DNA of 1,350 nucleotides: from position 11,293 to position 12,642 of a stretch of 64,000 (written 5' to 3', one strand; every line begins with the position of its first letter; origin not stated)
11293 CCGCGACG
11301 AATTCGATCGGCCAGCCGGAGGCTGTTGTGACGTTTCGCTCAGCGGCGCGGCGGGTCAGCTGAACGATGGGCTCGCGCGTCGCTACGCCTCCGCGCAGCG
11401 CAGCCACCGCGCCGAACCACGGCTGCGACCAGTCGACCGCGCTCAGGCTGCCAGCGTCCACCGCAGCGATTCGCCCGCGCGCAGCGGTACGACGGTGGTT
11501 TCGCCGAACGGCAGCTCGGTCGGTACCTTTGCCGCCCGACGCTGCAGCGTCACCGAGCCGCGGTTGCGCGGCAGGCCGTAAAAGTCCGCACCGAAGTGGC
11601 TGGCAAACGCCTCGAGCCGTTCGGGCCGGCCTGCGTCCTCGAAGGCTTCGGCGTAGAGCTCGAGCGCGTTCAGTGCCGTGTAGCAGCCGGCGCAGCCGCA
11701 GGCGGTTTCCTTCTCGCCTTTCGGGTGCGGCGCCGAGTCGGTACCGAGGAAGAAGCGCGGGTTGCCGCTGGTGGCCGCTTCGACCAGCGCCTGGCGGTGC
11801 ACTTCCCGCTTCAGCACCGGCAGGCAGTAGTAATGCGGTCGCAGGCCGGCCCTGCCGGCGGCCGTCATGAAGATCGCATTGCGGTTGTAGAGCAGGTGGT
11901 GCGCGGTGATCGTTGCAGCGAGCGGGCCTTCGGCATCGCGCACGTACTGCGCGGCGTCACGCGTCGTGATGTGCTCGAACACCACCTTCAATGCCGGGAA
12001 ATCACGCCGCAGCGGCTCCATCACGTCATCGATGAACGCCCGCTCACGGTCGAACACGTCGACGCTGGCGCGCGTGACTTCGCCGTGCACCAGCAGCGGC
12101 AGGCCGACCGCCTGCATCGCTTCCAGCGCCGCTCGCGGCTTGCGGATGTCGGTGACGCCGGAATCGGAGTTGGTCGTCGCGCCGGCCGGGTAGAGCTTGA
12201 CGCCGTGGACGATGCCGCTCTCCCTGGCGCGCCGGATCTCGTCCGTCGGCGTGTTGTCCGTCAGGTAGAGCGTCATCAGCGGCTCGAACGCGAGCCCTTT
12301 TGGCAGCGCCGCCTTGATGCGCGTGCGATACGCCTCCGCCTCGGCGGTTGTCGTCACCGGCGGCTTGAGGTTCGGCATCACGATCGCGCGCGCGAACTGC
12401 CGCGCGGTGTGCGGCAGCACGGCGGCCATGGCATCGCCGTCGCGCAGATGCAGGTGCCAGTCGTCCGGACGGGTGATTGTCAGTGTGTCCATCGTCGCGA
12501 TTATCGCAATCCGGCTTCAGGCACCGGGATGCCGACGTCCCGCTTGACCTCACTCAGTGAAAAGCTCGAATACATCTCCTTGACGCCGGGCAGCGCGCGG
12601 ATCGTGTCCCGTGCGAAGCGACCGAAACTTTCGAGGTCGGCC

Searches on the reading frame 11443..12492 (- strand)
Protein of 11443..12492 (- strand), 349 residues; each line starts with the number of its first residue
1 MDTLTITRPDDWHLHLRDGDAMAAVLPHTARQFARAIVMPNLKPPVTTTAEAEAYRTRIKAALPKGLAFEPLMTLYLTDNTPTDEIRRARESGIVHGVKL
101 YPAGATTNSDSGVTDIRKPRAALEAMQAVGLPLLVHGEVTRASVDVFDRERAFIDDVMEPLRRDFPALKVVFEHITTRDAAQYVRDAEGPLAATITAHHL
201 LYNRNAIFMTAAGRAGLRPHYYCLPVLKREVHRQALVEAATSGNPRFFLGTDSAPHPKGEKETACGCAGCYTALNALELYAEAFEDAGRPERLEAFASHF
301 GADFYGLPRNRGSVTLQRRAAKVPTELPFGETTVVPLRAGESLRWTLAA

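Call 61: search_protein_families(library=pfam, proteins=[window:11443-12492:-], max_evalue=0.001)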
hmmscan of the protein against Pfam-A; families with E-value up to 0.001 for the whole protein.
window:11443-12492:- (349 aa): 2 families
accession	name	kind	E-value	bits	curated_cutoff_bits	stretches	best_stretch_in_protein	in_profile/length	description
PF01979.26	Amidohydro_1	-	9.9e-22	78.1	25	1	11-327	8-320/345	Amidohydrolase family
PF04909.20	Amidohydro_2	-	3e-06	27.6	26.4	1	77-175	89-179/289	Amidohydrolase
